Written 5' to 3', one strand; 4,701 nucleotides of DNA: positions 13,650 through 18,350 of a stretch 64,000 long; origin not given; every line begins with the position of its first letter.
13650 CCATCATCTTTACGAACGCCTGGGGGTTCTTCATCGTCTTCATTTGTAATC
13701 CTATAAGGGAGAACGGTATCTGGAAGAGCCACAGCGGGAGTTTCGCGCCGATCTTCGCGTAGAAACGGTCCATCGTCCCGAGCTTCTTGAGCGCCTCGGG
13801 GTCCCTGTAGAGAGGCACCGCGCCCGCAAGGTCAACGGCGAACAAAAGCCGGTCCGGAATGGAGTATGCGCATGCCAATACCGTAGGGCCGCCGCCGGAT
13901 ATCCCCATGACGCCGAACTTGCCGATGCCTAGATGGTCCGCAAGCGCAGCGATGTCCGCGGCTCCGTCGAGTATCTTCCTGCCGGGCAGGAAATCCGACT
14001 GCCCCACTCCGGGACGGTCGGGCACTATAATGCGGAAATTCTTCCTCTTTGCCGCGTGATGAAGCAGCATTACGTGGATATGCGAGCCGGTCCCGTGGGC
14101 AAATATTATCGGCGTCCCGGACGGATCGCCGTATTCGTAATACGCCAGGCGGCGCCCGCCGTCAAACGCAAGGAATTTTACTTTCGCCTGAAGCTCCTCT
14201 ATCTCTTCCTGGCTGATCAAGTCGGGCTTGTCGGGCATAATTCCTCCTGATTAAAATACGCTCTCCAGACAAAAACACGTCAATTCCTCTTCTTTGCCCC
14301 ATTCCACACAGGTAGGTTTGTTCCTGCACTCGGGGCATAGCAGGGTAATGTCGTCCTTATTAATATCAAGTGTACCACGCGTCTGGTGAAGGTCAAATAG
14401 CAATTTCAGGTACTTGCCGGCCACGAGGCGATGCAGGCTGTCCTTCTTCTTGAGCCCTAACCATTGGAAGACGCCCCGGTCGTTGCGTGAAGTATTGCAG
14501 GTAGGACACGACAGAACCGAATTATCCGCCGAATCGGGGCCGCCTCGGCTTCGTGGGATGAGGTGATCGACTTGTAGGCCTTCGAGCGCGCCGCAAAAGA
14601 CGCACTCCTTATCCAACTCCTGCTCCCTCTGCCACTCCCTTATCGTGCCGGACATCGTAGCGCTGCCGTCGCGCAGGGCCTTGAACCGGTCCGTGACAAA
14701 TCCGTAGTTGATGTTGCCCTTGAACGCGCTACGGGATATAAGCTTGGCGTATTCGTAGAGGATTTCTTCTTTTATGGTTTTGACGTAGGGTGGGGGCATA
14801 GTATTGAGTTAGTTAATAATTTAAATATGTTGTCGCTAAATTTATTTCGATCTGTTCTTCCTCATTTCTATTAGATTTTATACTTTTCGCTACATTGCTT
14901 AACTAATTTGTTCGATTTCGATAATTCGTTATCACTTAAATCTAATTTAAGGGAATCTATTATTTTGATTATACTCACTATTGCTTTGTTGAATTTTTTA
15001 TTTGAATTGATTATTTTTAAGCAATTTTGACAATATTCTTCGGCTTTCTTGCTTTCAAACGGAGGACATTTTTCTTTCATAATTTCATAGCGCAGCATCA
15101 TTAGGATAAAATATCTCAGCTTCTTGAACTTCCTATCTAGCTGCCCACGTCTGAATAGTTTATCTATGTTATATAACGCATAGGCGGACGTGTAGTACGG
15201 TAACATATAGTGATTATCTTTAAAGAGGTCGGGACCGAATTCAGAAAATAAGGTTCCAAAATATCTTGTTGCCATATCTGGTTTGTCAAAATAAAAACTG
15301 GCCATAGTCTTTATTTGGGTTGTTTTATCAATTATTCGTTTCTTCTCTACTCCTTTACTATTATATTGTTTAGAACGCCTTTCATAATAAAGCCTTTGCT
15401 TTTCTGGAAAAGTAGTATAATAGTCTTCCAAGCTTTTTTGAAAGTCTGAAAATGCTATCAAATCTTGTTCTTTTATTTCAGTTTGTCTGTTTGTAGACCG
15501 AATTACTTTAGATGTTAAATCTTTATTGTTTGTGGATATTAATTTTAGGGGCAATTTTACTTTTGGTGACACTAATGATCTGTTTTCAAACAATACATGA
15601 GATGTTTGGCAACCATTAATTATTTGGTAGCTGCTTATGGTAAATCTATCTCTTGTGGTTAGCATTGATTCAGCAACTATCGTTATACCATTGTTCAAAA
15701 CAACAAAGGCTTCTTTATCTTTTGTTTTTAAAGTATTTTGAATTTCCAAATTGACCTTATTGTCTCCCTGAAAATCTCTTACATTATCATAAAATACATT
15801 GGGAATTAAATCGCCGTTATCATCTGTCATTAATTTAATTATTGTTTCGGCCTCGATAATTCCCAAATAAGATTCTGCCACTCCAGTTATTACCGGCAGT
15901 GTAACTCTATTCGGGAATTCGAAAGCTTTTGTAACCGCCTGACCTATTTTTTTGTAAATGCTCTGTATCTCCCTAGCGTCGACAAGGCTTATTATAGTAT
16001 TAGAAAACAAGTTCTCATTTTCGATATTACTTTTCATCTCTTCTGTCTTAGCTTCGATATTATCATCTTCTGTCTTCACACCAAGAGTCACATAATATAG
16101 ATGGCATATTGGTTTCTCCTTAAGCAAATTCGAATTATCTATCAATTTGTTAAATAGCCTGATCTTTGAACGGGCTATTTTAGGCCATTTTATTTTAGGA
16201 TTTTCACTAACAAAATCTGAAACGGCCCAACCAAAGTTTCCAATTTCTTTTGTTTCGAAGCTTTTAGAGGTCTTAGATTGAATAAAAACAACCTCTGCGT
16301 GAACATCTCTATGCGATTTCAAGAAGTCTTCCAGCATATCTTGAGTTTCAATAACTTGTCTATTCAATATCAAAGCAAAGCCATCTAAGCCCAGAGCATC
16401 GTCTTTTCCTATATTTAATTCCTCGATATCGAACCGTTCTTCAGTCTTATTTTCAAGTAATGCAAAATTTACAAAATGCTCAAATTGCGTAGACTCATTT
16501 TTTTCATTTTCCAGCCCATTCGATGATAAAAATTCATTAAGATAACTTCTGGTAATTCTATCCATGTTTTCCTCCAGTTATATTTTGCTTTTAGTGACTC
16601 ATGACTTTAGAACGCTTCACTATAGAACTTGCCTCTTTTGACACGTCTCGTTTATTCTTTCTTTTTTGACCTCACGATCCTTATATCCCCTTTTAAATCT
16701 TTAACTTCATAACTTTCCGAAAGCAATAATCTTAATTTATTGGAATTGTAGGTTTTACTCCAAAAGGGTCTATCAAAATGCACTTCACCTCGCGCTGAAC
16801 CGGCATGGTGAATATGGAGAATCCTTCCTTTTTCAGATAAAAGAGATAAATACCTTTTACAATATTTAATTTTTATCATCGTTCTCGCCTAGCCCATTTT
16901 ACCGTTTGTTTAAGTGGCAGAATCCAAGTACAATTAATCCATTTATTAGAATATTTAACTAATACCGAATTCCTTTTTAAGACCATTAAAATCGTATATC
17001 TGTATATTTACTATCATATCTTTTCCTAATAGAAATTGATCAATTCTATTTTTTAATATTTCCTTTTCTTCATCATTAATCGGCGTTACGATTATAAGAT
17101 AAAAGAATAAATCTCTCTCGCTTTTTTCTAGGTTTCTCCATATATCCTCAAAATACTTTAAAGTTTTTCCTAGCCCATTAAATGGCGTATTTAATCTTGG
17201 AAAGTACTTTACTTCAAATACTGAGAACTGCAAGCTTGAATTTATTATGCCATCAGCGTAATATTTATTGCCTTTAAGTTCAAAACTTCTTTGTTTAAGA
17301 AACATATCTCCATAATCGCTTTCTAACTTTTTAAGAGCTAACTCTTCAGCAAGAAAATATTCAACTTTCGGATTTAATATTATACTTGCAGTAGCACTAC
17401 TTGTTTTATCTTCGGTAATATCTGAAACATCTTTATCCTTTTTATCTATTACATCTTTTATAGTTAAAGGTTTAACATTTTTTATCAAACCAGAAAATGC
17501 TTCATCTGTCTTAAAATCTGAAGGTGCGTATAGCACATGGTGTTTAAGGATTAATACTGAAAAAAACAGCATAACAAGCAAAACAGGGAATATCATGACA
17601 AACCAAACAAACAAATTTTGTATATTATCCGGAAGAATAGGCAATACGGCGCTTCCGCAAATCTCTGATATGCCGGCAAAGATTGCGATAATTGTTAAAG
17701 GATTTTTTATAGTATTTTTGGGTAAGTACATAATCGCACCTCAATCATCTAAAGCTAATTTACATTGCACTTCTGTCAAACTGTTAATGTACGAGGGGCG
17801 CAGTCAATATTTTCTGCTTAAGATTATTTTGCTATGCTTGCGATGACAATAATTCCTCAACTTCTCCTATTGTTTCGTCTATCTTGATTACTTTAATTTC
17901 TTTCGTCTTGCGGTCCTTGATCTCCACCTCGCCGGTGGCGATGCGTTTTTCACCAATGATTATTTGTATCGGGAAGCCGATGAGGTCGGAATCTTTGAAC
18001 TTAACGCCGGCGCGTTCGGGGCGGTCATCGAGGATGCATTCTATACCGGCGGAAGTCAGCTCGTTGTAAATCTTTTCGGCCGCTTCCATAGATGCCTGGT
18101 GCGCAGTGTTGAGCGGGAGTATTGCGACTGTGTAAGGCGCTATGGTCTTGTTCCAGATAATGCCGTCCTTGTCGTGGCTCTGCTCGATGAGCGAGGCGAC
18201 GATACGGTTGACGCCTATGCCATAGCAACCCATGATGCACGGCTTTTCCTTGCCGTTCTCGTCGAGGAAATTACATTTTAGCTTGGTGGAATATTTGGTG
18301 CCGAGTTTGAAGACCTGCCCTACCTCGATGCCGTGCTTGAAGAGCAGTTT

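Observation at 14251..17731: AT-rich (about 33% GC) defence-like module: HNH nuclease, AIPR-like protein, 75-aa ORF and a 2-TM effector-like protein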

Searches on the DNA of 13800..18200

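Call 112: search_rna_families(source=window, start=13800, end=18200, threshold=evalue, max_evalue=0.1)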
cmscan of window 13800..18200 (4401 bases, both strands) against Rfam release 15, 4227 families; matches with E-value up to 0.1: 0.
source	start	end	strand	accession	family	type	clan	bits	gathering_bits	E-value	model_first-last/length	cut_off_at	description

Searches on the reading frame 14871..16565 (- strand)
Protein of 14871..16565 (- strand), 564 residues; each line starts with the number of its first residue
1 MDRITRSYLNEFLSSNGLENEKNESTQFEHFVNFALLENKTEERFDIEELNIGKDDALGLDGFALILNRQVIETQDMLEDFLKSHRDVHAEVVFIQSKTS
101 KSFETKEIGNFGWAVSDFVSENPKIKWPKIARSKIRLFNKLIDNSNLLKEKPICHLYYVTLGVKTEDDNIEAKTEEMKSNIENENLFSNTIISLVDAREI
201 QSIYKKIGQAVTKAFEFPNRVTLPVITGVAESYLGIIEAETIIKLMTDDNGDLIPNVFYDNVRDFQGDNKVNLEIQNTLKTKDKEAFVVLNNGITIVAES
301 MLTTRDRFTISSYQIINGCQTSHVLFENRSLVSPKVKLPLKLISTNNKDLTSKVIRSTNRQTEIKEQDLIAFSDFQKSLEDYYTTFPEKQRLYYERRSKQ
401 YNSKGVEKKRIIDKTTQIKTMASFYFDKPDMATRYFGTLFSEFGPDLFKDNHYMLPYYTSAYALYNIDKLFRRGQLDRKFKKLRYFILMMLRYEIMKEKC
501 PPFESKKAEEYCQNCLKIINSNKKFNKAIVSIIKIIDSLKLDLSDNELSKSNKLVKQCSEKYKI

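Call 3: search_protein_families(library=pfam, proteins=[window:14871-16565:-], max_evalue=0.1)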
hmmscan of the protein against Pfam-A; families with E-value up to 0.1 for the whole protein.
window:14871-16565:- (564 aa): 1 family
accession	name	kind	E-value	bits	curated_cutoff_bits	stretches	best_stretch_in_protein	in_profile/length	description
PF10592.14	AIPR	-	1.2e-41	143.8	25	1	258-534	1-294/308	AIPR protein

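Call 4: search_protein_families(library=padloc, proteins=[window:14871-16565:-], max_evalue=0.1)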
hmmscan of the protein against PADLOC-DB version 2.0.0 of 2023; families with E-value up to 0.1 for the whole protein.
window:14871-16565:- (564 aa): 1 family
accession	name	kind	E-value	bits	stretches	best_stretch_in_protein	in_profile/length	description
PDLC02357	AbiU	-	3.6e-125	417.2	1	2-562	3-534/537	AbiU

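Call 5: search_protein_families(library=ncbifam, proteins=[window:14871-16565:-], max_evalue=0.1)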
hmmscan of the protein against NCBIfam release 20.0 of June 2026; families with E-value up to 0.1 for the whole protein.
window:14871-16565:- (564 aa): 0 families

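Call 21: search_protein_families(library=phrogs, proteins=[window:14871-16565:-], max_evalue=0.1)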
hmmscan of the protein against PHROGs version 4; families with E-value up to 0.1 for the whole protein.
window:14871-16565:- (564 aa): 4 families
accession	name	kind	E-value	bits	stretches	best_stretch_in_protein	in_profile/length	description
phrog_1841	-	moron, auxiliary metabolic gene and host takeover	1.3e-77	263.1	1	1-562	1-562/567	Abi alpha-like abortive infection mechanism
phrog_31871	-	unknown function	5.2e-24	85.9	1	280-467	15-206/328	-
phrog_28758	-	unknown function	0.015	16.6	1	526-563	19-56/60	-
phrog_32715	-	unknown function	0.087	14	1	367-393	32-58/69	-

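Call 30: find_homologous_proteins(query=window:14871-16565:-, max_evalue=1e-10)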
Query window:14871-16565:- (564 aa): 3876 proteins with E <= 1e-10 among 8000 candidates; the best 120 are listed.
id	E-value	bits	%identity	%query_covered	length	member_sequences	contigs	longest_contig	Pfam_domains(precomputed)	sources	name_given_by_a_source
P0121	0.0e+0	1241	100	100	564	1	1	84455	PF10592.15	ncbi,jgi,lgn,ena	ncbi:MAG: AIPR family protein [Candidatus Omnitrophota bacterium]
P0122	2.6e-280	949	75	100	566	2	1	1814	PF10592.15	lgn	-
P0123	7.5e-279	944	75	100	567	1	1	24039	PF10592.15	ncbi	-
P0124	4.2e-250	849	66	100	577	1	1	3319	PF10592.15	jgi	jgi:hypothetical protein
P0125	3.5e-239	813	64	100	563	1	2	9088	PF10592.15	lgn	-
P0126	1.9e-236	804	64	100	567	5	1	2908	PF10592.15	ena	-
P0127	2.7e-233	794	64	100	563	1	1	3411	PF10592.15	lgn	-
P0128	9.6e-233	792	63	100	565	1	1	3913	PF10592.15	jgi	jgi:hypothetical protein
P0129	6.4e-232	789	62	100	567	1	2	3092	PF10592.15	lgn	-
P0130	5.3e-227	773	62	100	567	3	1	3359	PF10592.15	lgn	-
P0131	9.7e-226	769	60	100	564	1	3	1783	PF10592.15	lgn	-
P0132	9.9e-226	769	60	100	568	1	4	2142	PF10592.15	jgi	-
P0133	2.9e-225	767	63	100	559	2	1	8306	PF10592.15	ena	-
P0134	7.2e-222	756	60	100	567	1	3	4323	PF10592.15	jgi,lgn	-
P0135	3.7e-221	754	60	100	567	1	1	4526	PF10592.15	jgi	jgi:AIPR protein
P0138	5.8e-218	743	59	100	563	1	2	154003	PF10592.15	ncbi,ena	-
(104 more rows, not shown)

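Call 31: find_encoding_contigs(protein=P0123, flank=6000, max_places=2)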
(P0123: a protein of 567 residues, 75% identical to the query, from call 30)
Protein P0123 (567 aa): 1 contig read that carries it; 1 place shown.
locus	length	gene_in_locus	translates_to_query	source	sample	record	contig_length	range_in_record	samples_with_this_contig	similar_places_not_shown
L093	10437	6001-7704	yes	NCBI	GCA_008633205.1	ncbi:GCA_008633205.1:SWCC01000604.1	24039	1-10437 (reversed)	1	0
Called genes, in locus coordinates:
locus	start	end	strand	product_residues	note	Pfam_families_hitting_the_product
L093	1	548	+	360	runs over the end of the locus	PF03054:tRNA_Me_trans, PF20259:tRNA_Me_trans_M, PF20258:tRNA_Me_trans_C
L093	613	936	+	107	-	-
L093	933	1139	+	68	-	-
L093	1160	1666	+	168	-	PF13310:Virulence_RhuM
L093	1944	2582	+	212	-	PF18765:Polbeta (faint), PF01909:NTP_transf_2 (weak)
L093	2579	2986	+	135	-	PF05168:HEPN (weak)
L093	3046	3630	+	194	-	PF13521:AAA_28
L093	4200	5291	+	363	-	PF17761:DUF1016_N, PF06250:YhcG_C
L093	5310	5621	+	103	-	-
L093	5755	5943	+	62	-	-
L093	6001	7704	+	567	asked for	PF10592:AIPR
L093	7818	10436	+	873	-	?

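Call 32: find_encoding_contigs(protein=P0138, flank=6000, max_places=2)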
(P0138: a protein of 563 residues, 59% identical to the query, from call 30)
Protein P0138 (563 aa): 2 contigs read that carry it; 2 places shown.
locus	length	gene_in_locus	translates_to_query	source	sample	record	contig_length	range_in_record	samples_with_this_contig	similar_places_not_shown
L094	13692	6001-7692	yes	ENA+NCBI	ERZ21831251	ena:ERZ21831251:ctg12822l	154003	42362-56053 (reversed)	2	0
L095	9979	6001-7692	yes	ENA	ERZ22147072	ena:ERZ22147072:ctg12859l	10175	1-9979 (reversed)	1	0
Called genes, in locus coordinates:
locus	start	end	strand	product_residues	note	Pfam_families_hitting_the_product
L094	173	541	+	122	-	-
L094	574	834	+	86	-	-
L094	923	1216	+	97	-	-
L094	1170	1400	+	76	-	-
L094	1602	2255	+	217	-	-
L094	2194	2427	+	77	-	-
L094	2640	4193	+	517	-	PF00665:rve (weak), PF22483:Mu-transpos_C_2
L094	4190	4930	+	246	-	PF01695:IstB_IS21, PF00308:Bac_DnaA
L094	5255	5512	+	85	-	PF02604:PhdYeFM_antitox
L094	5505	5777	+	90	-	-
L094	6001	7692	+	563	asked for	PF10592:AIPR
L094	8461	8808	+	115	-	PF11225:DUF3024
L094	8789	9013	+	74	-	-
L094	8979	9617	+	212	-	PF00491:Arginase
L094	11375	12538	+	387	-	-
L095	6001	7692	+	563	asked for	PF10592:AIPR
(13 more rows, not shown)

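Call 33: find_encoding_contigs(protein=P0125, flank=6000, max_places=2)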
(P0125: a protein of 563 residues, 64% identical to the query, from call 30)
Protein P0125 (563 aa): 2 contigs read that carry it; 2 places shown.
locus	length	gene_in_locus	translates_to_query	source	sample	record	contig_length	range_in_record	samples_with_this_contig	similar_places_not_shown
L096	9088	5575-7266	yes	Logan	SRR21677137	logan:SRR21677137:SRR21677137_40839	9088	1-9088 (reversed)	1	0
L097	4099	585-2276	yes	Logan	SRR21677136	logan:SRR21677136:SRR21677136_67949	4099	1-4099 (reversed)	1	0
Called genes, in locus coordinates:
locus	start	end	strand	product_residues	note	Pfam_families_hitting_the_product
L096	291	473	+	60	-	-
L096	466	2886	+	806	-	PF02463:SMC_N (faint), PF13304:AAA_21 (faint)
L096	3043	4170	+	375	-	PF00145:DNA_methylase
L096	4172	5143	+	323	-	PF09565:RE_NgoFVII, PF13091:PLDc_2 (weak), PF20731:RE_NgoFVII_C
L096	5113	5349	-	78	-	-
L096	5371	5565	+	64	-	PF18741:MTES_1575 (weak)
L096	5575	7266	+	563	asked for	PF10592:AIPR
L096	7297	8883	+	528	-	PF09254:FokI_cleav_dom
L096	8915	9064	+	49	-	-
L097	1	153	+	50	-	?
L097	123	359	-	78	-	-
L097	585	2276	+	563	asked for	PF10592:AIPR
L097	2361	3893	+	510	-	PF09254:FokI_cleav_dom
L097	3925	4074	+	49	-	-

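Call 52: search_dna_similar(query=window:14871-16565:-, collection=plasmids, mode=protein, max_rows=25, rows=spread)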
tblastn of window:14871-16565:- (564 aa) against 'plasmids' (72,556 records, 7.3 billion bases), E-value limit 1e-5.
Records with a match: 62; places in all: 63; records where one place covers at least 80% of the query: 23.
Best place of each record, by identity: <60% 62.
By first word of the organism name: Staphylococcus 10; Klebsiella 7; Raoultella 5; Synechocystis 4; Escherichia 4; Bacillus 4; Lactococcus 4; Providencia 3; Streptomyces 3; Burkholderia 2; and 14 more.
By predicted mobility (MOB-suite, as given by PLSDB): non-mobilizable 28; conjugative 19; mobilizable 15.
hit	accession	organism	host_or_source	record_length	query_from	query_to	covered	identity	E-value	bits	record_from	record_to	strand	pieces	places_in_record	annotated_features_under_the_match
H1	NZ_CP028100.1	Synechocystis sp. IPPAS B-1465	axenic culture,Synechocystis sp. GT-L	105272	4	513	90%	38.4%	2e-82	374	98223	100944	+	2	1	AIPR family protein | IS4-like element IS4Sa family transposase | hypothetical protein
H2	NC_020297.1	Synechocystis sp. PCC 6803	-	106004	4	513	90%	38.4%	2e-82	374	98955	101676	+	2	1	AIPR family protein | IS4-like element IS4Sa family transposase | hypothetical protein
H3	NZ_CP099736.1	Photobacterium sp. TY1-4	single cells,sea water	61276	2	524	93%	31.2%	2e-72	259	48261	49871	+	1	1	AIPR family protein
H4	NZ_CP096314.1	Providencia sp. PROV170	Clinical or host-associated ...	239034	1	525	93%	30.9%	7e-57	213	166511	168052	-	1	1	AIPR family protein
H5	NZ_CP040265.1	Escherichia coli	Bivalve mollusk,Whole organism,marine ...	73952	2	492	87%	32.4%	9e-68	245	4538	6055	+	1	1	AIPR family protein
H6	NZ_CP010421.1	Azotobacter chroococcum NCIMB 8003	cell culture,soil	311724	1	488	87%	28.9%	1e-49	192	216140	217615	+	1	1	AIPR family protein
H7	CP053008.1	Staphylococcus epidermidis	Homo sapiens,nose; prosthetic joint ...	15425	14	492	85%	25.6%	9e-21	104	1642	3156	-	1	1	AIPR family protein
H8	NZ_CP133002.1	Staphylococcus epidermidis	Homo sapiens,Nasal swab,Nasal cavity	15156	14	492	85%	25.2%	2e-19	100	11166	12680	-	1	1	AIPR family protein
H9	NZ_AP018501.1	Lactococcus cremoris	-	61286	28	473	79%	25.9%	7e-20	101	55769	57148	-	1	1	AIPR family protein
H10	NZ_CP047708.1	Klebsiella pneumoniae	Rectal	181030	18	439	75%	27.0%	2e-23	113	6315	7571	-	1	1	AIPR family protein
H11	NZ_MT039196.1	Serratia proteamaculans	-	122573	59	505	79%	25.4%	2e-24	116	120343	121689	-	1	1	AIPR family protein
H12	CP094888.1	Klebsiella pneumoniae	Homo sapiens,whole organism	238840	21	439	74%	26.1%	2e-22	109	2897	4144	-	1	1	AIPR family protein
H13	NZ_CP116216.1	Klebsiella michiganensis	Homo sapiens,sputum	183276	21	439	74%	26.1%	3e-22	109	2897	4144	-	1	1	AIPR family protein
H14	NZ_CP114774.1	Raoultella planticola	Homo sapiens,cell ...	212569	21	439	74%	26.1%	3e-22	109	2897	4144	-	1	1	AIPR family protein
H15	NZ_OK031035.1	Staphylococcus epidermidis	-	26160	59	476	74%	25.6%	6e-18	96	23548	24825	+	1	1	AIPR family protein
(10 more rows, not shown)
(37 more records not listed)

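Call 71: search_solved_structures(query=window:14871-16565:-, max_evalue=1)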
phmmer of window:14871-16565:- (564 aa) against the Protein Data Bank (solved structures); distinct sequences matched with E-value up to 1: 1.
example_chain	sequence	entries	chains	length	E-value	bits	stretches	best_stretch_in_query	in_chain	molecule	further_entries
9zau_A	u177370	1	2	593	0.014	17.4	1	382-468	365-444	Predicted membrane protein, putative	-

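Call 88: predict_structure(alignment_id=A5)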
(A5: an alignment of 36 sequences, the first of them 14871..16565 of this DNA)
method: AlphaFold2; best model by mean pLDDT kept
length: 564 residues; sequences in the alignment: 36
mean_pLDDT: 86.1   pTM: 0.45
mean pLDDT of the five models: 86.1, 86.2, 85.2, 84.4, 83.9
residues with pLDDT >= 90: 259; 70-90: 258; 50-70: 41; < 50: 6
segments of 3 or more residues with pLDDT < 50: 362-364
pLDDT, mean of each block of 10 residues (from residue 1): 78 83 89 89 79 77 91 91 88 94 90 93 88 93 92 96 87 93 92 92 71 87 87 92 86 71 59 82 82 85 87 81 87 90 82 64 57 82 87 81 75 92 95 83 88 95 96 91 95 90 92 95 95 93 86 91 75
secondary structure, 60 per line:
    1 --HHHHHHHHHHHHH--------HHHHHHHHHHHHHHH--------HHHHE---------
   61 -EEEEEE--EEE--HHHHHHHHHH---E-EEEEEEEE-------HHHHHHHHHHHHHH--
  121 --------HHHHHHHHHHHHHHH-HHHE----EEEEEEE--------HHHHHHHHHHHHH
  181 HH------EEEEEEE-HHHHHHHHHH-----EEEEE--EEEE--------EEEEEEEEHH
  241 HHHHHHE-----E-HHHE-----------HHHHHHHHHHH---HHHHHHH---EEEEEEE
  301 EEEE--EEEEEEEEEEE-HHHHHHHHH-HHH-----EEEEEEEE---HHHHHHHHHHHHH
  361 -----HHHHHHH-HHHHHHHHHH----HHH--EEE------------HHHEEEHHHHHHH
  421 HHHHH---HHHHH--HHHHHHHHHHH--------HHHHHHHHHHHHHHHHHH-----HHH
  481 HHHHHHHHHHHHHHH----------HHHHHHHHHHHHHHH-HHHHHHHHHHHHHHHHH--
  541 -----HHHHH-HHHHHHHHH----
elements in order: H3-15 H24-38 H47-50 E62-67 E70-72 H75-84 E90-97 H105-118 H129-143 E153-159 H168-182 E189-195 H197-206 E212-216 E219-222 E231-238 H239-246 H270-280 H284-290 E294-304 E307-317 H319-327 E337-344 H348-360 H366-372 H374-383 E393-395 E411-413 H414-425 H429-433 H436-446 H455-472 H478-495 H506-520 H522-538 H546-550 H552-560
